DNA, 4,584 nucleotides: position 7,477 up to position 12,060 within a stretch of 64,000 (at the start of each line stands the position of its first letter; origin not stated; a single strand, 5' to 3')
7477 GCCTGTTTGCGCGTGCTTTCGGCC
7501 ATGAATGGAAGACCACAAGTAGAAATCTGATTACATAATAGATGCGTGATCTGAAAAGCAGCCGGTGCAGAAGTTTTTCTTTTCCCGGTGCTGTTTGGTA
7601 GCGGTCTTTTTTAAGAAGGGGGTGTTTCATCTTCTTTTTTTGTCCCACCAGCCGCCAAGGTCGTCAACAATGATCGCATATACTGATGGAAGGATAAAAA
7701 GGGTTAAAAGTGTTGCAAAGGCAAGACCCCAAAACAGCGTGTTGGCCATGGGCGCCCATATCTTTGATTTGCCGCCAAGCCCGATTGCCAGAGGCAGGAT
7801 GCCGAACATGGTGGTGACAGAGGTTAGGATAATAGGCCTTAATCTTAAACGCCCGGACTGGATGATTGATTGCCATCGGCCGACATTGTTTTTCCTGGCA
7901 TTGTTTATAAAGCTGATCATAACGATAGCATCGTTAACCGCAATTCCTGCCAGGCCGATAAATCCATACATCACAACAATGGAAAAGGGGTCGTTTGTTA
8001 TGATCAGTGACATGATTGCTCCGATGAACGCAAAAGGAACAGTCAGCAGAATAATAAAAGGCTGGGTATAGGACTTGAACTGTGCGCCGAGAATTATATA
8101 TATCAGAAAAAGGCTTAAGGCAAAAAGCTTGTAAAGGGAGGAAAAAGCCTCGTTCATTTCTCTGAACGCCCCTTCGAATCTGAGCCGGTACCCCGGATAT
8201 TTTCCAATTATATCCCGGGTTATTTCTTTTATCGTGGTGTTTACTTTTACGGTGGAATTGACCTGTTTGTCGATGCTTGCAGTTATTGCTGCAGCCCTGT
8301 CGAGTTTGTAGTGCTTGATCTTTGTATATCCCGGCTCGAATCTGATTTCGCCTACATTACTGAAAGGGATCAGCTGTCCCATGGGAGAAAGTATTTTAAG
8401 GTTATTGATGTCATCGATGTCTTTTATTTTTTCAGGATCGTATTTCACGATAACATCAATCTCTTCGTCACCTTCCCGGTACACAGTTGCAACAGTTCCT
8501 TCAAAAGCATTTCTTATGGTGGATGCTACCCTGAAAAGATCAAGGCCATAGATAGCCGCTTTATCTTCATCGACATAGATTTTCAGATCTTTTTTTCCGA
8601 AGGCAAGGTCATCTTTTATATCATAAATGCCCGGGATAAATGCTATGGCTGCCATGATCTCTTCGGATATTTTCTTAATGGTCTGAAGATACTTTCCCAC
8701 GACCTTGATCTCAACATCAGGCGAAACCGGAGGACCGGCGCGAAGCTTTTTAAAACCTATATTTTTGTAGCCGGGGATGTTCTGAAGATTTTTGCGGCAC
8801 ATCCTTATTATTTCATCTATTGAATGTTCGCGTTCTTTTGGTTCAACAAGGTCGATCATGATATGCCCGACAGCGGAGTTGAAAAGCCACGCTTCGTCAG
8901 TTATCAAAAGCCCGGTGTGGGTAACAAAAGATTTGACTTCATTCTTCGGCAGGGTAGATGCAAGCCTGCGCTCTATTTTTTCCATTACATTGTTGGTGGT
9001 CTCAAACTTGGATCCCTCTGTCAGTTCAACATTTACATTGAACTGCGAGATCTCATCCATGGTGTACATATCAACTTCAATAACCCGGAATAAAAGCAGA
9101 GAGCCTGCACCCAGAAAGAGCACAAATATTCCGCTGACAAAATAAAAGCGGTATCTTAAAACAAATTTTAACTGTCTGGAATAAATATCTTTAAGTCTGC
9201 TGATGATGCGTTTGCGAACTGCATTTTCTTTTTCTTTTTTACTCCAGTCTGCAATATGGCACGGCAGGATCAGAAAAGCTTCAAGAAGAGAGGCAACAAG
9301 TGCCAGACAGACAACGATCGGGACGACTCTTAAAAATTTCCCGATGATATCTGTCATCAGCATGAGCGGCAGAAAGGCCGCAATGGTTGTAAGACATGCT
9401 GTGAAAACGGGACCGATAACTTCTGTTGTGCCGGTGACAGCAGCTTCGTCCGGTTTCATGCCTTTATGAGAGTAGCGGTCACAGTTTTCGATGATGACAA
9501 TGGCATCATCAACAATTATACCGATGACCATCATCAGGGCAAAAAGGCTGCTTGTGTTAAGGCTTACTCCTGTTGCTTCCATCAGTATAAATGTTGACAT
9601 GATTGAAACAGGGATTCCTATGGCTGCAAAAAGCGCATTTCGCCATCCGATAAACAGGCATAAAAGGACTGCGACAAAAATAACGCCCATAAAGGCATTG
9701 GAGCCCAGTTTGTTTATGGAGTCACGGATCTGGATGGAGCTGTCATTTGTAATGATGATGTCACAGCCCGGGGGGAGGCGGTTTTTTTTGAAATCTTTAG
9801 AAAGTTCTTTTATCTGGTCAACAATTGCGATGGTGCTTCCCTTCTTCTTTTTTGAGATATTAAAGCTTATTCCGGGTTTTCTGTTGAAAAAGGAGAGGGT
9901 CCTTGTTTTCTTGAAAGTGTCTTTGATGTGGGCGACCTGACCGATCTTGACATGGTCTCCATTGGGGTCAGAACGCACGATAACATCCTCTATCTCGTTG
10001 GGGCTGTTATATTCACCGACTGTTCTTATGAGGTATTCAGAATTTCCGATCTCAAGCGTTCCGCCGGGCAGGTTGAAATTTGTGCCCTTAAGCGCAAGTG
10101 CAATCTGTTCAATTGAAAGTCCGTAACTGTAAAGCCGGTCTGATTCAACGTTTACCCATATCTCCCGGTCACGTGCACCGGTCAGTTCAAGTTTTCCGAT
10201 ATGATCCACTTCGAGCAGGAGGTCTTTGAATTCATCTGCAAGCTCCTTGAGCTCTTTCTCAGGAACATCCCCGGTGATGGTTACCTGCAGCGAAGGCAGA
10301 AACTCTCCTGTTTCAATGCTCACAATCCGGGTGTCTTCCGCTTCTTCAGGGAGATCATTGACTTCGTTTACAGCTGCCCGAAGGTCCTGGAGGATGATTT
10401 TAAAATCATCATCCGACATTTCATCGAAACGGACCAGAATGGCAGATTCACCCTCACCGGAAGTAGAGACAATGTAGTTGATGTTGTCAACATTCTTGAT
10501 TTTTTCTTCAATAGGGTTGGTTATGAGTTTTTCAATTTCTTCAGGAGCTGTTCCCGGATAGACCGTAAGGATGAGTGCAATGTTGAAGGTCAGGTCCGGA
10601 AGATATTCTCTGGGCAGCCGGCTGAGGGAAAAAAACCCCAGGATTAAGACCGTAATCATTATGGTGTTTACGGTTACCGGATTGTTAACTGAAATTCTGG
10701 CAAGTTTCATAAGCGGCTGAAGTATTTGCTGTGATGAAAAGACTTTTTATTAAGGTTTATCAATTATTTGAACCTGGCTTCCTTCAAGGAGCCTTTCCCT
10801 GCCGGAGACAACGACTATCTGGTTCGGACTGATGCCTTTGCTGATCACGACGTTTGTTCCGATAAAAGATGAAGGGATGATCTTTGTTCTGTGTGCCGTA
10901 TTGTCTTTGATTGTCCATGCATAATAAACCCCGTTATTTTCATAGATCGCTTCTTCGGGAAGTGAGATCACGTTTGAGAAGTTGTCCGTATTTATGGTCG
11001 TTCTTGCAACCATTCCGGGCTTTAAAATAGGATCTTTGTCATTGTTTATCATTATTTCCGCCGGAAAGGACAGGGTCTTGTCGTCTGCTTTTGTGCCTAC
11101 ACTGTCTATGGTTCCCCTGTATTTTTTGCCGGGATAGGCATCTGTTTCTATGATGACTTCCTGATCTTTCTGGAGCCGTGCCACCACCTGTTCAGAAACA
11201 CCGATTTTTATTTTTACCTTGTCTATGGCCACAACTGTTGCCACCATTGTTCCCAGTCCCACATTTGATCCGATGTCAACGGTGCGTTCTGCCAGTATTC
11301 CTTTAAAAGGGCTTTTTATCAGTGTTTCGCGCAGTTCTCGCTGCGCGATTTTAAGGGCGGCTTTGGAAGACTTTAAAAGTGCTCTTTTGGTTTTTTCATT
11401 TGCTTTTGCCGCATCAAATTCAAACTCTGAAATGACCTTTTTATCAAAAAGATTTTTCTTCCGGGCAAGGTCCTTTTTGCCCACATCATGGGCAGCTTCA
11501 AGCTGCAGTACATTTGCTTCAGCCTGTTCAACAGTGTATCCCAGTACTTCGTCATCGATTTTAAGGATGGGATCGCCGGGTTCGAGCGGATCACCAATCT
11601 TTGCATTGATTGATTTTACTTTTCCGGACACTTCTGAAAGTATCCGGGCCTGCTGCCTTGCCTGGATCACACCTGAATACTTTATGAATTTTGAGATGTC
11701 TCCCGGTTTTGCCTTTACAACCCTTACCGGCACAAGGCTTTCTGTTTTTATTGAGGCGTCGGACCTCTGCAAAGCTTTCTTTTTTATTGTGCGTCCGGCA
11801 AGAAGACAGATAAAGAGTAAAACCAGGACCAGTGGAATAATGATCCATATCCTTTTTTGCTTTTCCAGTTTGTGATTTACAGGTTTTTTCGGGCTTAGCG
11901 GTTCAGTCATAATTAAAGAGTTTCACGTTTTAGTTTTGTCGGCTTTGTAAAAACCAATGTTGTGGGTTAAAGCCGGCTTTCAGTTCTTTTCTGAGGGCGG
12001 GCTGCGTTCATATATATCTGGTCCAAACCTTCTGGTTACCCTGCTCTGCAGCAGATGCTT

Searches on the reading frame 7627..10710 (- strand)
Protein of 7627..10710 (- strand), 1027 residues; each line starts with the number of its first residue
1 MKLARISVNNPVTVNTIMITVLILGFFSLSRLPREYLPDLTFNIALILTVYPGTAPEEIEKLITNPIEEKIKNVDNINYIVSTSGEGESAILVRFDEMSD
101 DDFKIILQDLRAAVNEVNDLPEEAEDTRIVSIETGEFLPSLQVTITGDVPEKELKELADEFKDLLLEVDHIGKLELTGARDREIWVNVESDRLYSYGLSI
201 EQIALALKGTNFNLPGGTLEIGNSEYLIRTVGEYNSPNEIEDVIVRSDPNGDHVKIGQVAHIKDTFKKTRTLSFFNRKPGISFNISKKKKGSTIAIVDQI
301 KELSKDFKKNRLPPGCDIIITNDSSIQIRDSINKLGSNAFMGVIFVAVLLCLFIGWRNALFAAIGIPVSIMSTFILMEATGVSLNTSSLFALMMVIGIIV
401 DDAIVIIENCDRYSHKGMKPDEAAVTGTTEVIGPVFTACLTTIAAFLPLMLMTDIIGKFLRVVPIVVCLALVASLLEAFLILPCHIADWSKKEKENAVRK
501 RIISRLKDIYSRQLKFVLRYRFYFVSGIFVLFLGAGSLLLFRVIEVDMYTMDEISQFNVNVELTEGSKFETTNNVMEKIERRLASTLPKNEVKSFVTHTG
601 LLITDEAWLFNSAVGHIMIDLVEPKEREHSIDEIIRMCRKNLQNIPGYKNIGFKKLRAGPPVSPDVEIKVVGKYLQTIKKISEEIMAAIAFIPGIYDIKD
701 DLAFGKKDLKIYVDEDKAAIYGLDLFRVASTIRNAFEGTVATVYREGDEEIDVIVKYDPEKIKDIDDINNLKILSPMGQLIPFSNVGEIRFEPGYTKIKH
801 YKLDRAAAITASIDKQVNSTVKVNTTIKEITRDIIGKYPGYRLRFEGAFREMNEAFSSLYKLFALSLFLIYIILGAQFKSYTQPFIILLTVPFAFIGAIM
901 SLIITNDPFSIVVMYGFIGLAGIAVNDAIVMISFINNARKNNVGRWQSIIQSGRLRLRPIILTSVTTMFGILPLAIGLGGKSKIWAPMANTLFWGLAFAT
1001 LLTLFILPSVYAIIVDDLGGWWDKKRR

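Call 54: search_protein_families(library=pfam, proteins=[window:7627-10710:-], max_evalue=0.000001)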
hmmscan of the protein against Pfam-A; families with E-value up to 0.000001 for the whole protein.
window:7627-10710:- (1027 aa): 2 families
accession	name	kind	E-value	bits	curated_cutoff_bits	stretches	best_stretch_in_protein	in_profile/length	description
PF00873.25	ACR_tran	-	1.1e-206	689.2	28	1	4-1014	2-1020/1021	AcrB/AcrD/AcrF family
PF03176.21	MMPL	-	1.1e-09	38.2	20.5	0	359-492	180-305/333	MMPL family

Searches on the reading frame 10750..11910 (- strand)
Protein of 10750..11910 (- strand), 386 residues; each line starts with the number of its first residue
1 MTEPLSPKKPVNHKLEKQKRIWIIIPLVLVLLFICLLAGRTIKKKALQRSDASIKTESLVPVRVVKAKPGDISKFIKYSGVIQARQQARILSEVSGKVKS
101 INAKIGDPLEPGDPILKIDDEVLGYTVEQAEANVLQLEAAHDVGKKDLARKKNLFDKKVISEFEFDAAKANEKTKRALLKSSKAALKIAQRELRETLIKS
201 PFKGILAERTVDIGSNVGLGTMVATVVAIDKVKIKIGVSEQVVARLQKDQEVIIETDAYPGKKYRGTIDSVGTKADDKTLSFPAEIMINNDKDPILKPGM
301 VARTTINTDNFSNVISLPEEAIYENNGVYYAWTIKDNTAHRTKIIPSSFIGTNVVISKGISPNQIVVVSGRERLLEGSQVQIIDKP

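Call 54: search_protein_families(library=pfam, proteins=[window:10750-11910:-], max_evalue=0.000001)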
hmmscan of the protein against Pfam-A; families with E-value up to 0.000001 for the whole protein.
window:10750-11910:- (386 aa): 2 families
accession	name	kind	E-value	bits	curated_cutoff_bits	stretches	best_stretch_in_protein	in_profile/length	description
PF16576.10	HlyD_D23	-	1.1e-20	74.2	30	1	73-302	3-214/214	Barrel-sandwich domain of CusB or HlyD membrane-fusion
PF13437.12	HlyD_3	-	3.4e-20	73.2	22.2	1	198-299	2-106/106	HlyD family secretion protein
